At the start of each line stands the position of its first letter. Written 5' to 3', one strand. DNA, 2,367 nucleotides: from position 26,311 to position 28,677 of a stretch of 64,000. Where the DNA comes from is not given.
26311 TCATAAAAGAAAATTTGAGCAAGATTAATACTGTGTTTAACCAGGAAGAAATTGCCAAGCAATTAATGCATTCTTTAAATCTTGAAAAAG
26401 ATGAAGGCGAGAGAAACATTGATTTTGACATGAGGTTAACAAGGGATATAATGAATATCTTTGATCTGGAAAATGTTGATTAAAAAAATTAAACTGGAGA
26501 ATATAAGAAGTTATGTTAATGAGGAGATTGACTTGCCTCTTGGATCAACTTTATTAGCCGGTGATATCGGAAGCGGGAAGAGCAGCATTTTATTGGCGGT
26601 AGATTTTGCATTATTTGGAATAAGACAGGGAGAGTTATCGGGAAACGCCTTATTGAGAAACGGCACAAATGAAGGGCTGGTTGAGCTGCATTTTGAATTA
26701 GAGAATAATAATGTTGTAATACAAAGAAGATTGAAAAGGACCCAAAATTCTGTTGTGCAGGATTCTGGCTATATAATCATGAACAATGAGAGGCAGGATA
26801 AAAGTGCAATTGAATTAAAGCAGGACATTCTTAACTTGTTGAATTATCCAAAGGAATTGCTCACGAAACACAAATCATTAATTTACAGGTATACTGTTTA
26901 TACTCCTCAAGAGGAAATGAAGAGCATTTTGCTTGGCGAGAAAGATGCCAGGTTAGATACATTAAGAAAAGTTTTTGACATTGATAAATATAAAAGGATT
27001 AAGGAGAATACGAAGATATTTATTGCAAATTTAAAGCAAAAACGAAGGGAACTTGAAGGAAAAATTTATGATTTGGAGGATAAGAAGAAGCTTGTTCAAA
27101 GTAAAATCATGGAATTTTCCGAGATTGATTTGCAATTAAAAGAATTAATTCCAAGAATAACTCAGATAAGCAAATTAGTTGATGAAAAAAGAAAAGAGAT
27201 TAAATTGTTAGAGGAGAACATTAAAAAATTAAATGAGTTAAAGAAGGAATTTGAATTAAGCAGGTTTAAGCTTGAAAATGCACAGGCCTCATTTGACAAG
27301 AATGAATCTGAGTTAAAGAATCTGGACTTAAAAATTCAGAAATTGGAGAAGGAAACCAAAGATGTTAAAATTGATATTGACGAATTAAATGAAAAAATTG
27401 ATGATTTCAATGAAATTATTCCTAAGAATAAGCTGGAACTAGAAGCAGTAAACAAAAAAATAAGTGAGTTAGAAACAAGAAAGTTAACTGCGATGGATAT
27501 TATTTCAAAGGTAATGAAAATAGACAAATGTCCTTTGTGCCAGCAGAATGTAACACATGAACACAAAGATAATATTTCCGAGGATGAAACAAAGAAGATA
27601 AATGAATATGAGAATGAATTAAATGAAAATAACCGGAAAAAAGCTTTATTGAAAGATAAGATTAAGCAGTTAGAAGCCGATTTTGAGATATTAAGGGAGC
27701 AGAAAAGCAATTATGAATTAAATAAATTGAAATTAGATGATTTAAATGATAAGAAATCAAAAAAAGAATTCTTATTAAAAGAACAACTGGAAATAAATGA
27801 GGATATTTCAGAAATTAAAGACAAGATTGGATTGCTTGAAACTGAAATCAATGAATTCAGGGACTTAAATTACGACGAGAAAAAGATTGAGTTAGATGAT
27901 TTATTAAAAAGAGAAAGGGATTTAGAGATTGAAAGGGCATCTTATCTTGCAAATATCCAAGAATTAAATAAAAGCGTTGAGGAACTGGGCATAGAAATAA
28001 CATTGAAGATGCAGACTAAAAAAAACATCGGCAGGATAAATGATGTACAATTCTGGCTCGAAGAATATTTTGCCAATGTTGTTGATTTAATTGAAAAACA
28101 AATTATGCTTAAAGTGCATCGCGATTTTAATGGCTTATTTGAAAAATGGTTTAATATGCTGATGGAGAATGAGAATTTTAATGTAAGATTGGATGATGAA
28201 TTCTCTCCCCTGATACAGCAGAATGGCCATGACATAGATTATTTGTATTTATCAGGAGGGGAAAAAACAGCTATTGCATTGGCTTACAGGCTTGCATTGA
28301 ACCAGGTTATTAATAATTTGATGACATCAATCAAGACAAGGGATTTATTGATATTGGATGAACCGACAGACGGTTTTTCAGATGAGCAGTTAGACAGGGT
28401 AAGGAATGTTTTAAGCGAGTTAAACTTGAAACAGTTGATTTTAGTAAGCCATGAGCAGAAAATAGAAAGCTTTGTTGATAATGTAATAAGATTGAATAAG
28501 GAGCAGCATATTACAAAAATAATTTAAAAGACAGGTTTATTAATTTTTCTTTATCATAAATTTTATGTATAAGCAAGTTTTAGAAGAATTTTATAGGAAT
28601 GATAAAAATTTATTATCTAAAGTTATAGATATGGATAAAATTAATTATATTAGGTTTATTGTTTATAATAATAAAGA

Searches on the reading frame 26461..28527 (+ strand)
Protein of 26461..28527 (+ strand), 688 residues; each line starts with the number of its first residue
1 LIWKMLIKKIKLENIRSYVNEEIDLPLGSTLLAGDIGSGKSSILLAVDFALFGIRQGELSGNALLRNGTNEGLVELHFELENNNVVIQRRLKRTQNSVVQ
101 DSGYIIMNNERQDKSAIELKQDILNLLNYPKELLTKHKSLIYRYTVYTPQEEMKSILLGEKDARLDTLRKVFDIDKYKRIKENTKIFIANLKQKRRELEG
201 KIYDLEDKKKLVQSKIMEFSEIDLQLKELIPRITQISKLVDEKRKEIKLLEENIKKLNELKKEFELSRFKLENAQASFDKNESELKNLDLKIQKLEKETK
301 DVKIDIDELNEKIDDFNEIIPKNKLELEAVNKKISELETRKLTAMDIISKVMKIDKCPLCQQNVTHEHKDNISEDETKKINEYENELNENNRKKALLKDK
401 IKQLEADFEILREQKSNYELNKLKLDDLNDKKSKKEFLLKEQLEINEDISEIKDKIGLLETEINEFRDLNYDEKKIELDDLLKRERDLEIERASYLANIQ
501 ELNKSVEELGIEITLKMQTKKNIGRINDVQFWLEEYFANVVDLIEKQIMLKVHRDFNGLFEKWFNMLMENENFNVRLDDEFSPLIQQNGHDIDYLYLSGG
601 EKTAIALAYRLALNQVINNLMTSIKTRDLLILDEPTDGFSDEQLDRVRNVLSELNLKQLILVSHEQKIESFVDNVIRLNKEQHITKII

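Call 32: search_protein_families(library=pfam, proteins=[window:26461-28527:+], max_evalue=0.00001)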
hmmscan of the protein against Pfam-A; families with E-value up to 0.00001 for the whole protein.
window:26461-28527:+ (688 aa): 2 families
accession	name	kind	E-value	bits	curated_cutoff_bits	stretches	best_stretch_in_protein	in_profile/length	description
PF02463.25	SMC_N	-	1.4e-10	41.5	40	1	7-100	2-112/220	RecF/RecN/SMC N terminal domain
PF13476.12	AAA_23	-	1.7e-07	32.6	27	0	9-298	1-199/201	AAA domain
